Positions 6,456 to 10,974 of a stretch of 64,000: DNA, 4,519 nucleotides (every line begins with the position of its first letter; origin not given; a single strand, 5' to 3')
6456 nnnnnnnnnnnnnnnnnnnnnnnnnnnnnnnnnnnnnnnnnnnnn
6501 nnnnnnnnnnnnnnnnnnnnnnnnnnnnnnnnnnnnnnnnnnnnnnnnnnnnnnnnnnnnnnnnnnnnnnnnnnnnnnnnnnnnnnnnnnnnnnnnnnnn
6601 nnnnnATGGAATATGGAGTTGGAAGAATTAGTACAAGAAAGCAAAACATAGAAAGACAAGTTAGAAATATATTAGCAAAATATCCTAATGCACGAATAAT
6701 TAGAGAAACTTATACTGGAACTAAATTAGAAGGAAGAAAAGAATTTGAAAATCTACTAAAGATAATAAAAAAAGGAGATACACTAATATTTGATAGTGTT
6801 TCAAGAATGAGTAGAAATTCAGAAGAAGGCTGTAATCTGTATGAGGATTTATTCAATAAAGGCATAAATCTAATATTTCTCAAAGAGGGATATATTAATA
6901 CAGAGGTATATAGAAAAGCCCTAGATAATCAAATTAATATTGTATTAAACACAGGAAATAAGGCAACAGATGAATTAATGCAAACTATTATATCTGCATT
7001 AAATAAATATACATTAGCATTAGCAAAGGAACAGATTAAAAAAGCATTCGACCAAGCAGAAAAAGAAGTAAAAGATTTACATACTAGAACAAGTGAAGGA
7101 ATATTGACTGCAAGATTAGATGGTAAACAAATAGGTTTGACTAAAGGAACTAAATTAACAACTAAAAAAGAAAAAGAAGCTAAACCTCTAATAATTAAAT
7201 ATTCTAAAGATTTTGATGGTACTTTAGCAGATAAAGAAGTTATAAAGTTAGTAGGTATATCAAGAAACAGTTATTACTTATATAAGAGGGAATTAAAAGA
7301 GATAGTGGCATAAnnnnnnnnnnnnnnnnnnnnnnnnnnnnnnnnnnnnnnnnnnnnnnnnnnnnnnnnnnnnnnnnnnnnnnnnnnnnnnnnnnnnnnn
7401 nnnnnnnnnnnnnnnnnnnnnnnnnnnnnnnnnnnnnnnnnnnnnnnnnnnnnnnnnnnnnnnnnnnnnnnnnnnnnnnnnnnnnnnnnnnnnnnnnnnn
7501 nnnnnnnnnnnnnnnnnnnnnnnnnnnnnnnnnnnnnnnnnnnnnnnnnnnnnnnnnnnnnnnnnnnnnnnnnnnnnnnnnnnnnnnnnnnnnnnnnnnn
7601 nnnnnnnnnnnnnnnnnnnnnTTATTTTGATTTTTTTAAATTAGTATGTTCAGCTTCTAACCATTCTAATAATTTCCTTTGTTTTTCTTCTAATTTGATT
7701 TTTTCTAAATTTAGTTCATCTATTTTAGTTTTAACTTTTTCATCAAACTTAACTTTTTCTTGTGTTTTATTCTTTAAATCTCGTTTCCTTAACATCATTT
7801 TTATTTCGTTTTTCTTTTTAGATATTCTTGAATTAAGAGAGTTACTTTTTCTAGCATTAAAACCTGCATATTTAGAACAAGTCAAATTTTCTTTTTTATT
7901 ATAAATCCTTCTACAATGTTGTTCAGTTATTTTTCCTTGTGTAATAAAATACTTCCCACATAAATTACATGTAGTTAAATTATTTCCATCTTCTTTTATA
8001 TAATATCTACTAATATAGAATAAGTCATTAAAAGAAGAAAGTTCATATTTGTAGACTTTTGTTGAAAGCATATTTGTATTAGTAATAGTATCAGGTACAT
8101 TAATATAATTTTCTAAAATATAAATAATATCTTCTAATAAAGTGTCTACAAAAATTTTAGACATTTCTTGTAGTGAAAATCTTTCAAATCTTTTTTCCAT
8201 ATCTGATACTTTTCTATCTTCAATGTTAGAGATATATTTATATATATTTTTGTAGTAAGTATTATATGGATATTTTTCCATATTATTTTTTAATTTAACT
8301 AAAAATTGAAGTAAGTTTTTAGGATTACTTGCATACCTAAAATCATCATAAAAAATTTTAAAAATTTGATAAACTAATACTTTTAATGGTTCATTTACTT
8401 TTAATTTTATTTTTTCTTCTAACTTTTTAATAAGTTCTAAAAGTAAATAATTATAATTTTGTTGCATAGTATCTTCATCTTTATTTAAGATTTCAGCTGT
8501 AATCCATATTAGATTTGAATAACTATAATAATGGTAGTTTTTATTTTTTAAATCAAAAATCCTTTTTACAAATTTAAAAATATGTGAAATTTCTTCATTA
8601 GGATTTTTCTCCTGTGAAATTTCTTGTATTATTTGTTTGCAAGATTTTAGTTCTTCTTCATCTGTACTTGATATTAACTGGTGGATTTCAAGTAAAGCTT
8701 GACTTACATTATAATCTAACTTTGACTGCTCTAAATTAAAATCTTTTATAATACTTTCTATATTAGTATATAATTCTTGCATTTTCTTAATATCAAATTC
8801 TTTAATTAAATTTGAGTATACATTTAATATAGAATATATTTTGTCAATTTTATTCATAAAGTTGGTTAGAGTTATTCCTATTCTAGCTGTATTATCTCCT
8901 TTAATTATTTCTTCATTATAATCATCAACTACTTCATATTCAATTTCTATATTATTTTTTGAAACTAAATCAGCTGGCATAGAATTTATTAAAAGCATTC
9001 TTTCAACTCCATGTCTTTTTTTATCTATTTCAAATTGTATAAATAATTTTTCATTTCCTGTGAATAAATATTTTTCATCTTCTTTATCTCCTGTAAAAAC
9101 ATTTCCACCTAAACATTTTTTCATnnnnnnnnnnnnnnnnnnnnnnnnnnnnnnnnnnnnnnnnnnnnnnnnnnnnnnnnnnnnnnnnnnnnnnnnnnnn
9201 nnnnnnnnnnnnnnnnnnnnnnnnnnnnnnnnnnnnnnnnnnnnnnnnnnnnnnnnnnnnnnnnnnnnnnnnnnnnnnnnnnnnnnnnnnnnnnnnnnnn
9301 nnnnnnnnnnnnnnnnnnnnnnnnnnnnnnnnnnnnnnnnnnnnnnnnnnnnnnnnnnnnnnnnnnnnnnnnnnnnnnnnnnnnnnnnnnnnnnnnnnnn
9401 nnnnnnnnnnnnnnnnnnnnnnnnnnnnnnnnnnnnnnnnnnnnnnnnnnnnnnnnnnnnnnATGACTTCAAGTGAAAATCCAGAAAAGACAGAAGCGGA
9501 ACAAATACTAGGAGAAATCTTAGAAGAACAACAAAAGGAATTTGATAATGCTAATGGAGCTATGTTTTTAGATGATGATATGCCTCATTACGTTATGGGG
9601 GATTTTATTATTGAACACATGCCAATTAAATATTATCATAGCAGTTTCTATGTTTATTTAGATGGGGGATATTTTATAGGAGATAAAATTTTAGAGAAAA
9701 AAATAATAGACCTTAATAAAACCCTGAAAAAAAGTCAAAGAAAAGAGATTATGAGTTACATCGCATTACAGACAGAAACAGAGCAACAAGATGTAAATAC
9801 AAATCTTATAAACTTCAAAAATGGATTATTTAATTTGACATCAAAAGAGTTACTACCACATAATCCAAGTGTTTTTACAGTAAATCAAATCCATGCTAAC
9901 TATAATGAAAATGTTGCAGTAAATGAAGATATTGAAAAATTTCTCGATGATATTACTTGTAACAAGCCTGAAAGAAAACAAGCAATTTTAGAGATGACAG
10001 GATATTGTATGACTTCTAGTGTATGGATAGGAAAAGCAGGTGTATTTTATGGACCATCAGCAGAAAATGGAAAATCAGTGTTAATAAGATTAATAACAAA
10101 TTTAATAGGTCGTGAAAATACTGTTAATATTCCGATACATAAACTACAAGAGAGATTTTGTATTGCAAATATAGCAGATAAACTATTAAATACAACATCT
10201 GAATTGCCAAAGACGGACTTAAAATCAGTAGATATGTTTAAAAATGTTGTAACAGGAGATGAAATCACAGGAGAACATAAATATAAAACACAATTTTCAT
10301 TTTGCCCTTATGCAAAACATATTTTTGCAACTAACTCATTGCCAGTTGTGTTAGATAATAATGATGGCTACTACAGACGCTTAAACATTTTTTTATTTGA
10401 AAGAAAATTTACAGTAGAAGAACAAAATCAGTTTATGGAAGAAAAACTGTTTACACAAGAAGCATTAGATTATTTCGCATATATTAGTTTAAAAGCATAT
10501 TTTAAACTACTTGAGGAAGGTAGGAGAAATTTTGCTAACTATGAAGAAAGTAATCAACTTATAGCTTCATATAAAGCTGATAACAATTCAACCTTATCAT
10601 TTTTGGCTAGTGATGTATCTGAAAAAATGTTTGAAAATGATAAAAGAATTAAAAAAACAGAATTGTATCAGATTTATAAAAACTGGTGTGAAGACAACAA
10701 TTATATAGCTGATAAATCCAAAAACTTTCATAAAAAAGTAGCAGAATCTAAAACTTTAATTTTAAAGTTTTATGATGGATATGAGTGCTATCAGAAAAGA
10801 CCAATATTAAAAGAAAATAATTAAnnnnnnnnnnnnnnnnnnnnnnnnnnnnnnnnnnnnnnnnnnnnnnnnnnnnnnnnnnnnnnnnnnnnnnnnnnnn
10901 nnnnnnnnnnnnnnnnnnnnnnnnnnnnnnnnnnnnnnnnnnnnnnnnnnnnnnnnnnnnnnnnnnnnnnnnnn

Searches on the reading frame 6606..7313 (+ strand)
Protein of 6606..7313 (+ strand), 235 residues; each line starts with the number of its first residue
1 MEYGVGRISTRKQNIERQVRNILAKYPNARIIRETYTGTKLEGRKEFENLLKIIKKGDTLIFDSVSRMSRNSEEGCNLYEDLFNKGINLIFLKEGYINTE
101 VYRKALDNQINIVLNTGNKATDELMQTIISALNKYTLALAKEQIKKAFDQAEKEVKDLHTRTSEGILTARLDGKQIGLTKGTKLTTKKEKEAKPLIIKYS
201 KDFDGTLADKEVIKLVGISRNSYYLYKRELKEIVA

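Call 79: search_protein_families(library=pfam, proteins=[window:6606-7313:+], max_evalue=0.001)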
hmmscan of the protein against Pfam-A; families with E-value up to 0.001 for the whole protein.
window:6606-7313:+ (235 aa): 1 family
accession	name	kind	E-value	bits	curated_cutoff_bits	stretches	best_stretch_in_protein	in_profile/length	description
PF00239.26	Resolvase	-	5.7e-21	75.6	23.3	1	5-154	4-142/145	Resolvase, N terminal domain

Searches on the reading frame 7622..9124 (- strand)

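Call 46: search_protein_families(library=pfam, proteins=[window:7622-9124:-], max_evalue=0.0001)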
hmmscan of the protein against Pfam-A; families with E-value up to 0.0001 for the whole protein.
window:7622-9124:- (500 aa): 1 family
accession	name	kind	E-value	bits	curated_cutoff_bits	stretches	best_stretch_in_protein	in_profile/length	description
PF19553.4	DUF6076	-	1.4e-08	35.1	23.5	1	357-474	25-140/168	Family of unknown function (DUF6076)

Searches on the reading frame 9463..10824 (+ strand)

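Call 46: search_protein_families(library=pfam, proteins=[window:9463-10824:+], max_evalue=0.0001)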
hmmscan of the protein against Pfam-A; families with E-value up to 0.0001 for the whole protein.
window:9463-10824:+ (453 aa): 3 families
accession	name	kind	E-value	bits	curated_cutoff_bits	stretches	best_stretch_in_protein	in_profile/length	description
PF19263.5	DUF5906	-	4.1e-20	73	27.6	1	195-306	1-114/114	Family of unknown function (DUF5906)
PF08706.16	D5_N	-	1.8e-12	48.2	22.4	1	84-166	62-145/145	D5 N terminal like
PF03288.22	Pox_D5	-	1.6e-05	25.7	21.4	1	374-428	3-55/86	Poxvirus D5 protein-like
